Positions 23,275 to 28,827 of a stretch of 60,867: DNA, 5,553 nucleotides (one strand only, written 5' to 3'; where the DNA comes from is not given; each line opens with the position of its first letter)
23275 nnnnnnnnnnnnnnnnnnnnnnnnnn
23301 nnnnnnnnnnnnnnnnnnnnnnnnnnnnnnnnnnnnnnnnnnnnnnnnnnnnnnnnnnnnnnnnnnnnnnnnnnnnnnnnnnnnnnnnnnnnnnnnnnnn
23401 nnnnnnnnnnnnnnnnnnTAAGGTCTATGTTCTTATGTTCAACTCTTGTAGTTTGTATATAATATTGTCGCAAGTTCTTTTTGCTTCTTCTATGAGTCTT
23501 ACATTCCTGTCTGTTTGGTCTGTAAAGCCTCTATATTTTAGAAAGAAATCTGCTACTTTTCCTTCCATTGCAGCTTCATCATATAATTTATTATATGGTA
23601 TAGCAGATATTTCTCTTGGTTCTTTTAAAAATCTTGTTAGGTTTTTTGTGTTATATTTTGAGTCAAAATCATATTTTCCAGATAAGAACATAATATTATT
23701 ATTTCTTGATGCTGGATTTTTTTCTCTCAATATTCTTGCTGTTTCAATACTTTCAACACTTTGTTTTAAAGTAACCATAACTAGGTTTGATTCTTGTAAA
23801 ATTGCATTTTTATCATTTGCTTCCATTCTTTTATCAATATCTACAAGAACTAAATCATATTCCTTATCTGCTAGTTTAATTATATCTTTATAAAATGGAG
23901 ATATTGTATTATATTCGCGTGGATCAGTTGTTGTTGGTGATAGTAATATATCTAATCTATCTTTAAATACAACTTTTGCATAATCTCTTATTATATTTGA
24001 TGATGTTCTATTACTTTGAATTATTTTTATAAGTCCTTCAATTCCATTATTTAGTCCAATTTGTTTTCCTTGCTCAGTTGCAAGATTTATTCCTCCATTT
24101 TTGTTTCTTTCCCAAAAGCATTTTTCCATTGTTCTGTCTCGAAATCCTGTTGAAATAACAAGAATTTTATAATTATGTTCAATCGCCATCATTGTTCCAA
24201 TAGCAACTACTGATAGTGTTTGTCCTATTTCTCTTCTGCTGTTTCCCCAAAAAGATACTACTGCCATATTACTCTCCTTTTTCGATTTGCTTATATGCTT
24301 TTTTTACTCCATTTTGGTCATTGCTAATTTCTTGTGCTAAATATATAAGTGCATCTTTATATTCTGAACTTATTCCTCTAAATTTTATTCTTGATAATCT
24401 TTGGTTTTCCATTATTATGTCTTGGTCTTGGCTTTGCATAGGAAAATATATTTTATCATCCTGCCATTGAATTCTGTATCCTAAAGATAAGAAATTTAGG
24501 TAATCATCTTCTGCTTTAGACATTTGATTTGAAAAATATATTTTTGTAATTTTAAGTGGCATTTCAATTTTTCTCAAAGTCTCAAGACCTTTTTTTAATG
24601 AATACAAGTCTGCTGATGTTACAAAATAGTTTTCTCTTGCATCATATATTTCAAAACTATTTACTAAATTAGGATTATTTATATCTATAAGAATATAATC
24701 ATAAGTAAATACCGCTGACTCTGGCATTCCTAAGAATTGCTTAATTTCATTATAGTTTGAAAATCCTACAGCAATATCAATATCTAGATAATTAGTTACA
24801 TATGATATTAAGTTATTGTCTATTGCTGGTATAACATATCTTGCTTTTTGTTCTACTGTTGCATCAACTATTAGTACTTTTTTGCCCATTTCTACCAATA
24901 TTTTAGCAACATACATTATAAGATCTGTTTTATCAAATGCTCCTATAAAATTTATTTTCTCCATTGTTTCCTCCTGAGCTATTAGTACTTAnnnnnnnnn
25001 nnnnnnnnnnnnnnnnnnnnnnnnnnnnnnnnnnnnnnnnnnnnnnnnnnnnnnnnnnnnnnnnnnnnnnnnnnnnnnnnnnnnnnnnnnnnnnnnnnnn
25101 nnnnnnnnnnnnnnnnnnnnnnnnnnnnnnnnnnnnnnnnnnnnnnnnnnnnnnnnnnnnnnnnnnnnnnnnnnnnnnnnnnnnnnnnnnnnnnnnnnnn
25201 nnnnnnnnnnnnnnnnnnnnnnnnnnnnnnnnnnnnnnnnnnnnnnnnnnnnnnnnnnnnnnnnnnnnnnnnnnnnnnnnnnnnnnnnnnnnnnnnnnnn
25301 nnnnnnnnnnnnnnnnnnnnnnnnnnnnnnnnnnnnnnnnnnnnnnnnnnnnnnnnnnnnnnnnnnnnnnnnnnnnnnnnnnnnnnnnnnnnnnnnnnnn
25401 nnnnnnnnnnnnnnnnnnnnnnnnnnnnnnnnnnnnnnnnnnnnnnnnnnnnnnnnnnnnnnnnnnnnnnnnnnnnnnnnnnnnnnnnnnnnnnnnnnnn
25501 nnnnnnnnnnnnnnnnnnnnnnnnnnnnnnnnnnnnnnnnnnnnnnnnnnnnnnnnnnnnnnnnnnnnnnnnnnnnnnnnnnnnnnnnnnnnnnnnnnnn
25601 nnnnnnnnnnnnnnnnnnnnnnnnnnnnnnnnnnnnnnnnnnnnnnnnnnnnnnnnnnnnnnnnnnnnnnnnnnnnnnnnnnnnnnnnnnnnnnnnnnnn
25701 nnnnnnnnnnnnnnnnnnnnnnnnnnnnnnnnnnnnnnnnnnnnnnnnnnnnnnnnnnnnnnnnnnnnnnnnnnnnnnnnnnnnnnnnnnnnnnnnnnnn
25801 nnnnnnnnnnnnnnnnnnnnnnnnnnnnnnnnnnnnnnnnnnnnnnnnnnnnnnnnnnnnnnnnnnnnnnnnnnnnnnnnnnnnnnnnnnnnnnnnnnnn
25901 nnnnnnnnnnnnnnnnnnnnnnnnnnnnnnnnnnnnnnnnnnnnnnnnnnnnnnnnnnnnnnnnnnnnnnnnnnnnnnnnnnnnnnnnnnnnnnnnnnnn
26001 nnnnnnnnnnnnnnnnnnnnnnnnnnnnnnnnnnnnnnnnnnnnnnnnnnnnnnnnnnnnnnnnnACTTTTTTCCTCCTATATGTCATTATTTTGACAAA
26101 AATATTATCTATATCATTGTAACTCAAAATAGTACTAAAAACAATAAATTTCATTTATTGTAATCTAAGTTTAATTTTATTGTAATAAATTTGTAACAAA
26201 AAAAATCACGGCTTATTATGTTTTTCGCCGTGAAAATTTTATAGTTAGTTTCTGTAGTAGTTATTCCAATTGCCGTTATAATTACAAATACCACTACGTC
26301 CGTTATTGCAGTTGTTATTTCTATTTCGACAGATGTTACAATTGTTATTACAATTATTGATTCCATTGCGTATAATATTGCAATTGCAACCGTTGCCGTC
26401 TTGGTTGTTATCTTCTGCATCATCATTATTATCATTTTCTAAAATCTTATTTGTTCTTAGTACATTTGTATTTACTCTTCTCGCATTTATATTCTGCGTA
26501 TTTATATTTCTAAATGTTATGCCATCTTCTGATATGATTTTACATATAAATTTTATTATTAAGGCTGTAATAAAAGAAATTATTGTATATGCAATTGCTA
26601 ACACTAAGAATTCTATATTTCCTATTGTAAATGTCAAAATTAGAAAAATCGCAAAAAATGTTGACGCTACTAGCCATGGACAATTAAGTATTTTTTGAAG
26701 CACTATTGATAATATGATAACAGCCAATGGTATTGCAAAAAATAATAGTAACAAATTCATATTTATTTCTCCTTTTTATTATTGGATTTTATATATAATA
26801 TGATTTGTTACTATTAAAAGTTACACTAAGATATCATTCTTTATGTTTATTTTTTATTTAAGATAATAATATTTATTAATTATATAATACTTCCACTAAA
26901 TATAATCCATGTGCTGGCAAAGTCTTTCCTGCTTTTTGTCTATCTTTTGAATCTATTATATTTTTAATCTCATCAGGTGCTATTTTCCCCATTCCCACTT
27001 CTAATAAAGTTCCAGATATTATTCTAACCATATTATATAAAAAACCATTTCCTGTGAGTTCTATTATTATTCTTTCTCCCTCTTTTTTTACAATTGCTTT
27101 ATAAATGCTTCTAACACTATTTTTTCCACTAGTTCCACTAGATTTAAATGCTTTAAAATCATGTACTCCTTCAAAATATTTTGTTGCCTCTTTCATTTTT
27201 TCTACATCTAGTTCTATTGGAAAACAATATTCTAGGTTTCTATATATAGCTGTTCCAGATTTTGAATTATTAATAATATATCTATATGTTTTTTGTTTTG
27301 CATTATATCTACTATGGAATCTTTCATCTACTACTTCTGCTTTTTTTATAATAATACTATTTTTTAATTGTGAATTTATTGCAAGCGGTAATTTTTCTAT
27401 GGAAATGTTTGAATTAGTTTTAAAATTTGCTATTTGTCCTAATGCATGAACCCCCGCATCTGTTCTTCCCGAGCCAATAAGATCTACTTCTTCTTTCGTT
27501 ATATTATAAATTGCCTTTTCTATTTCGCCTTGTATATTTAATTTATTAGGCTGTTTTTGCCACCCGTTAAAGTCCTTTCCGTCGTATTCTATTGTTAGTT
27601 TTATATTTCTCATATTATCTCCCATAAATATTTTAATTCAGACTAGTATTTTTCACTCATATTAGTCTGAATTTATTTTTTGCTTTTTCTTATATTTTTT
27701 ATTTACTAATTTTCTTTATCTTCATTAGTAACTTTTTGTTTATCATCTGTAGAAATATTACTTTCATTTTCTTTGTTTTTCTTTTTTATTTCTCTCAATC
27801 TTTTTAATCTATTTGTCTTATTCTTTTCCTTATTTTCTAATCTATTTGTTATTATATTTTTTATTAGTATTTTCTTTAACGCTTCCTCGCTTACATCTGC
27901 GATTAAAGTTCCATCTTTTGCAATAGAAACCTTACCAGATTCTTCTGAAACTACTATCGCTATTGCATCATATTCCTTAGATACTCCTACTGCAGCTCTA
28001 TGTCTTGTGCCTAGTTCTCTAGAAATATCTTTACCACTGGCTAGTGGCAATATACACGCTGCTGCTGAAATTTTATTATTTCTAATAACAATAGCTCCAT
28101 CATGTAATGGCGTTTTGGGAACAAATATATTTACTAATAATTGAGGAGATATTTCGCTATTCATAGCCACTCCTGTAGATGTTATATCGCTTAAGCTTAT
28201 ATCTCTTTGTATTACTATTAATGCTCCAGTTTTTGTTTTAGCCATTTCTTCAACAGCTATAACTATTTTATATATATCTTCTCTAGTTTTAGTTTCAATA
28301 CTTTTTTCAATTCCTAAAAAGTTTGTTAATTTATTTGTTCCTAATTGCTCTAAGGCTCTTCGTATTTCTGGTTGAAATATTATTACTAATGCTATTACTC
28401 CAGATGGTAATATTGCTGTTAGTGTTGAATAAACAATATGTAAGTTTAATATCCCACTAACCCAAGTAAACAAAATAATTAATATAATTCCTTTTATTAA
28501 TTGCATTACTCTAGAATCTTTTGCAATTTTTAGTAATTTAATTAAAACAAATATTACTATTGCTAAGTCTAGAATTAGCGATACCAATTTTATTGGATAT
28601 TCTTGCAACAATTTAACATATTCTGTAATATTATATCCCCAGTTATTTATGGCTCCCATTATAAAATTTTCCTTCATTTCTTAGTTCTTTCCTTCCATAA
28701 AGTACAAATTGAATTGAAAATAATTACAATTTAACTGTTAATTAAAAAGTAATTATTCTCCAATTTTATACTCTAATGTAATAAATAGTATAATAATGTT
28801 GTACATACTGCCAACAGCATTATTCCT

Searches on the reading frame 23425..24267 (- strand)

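Call 16: search_protein_families(library=pfam, proteins=[window:23425-24267:-], max_evalue=0.001)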
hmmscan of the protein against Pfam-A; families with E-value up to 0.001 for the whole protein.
window:23425-24267:- (280 aa): 0 families

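Call 69: search_protein_families(library=ncbifam, proteins=[window:23425-24267:-], max_evalue=1)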
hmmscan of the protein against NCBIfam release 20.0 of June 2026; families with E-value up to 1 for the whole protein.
window:23425-24267:- (280 aa): 4 families
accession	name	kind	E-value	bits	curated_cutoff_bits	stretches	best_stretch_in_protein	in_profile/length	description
TIGR01007.1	eps_fam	subfamily_domain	5.4e-05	22.8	108.05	2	11-60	26-74/204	polysaccharide biosynthesis tyrosine autokinase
NF041461.1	C_hydro_YcaC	equivalog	0.12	11.8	310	1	20-97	115-199/201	isochorismate family cysteine hydrolase YcaC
TIGR03815.1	CpaE_hom_Actino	equivalog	0.13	11.4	154.45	1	126-179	212-264/340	septum site-determining protein Ssd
TIGR03029.1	EpsG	equivalog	0.14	11.3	313.8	1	123-183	199-259/274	chain length determinant protein tyrosine kinase EpsG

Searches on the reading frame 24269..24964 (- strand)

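Call 69: search_protein_families(library=ncbifam, proteins=[window:24269-24964:-], max_evalue=1)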
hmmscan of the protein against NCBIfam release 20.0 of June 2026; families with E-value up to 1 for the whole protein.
window:24269-24964:- (231 aa): 1 family
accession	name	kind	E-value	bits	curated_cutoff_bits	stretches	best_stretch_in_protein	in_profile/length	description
NF047398.1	AAA_KGGVGR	domain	0.013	15.8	90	0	16-38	20-42/190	KGGVGR-motif variant AAA ATPase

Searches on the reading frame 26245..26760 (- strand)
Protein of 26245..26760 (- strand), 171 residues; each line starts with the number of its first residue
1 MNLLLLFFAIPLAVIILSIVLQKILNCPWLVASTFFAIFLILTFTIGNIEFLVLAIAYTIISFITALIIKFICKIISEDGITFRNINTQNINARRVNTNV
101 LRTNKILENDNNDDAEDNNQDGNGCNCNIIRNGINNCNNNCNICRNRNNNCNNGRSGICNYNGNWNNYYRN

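Call 80: search_protein_families(library=pfam, proteins=[window:26245-26760:-], max_evalue=0.01)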
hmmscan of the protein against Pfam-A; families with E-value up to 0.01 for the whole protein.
window:26245-26760:- (171 aa): 1 family
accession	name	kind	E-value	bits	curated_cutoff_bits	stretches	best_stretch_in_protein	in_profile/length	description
PF10852.13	DUF2651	-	3e-06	28.2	25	1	5-73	1-69/73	Protein of unknown function (DUF2651)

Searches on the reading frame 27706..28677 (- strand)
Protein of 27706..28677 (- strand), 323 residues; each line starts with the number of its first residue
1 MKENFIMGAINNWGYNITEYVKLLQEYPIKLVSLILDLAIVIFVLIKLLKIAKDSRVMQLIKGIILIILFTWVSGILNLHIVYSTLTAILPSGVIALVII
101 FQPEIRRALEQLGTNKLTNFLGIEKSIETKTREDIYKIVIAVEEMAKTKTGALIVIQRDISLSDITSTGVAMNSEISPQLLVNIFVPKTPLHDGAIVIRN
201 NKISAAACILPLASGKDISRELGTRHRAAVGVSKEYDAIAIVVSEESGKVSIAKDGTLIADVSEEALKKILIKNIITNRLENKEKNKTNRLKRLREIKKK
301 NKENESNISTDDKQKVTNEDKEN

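Call 80: search_protein_families(library=pfam, proteins=[window:27706-28677:-], max_evalue=0.01)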
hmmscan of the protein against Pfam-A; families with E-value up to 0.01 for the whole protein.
window:27706-28677:- (323 aa): 2 families
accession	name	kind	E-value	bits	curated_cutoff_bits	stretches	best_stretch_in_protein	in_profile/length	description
PF02457.21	DAC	-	2.3e-45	153.4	27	1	140-257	2-118/119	DisA bacterial checkpoint controller nucleotide-binding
PF19293.4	CdaA_N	-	1.3e-07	32.2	23.8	1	35-105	10-81/81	CdaA N-terminal transmembrane domain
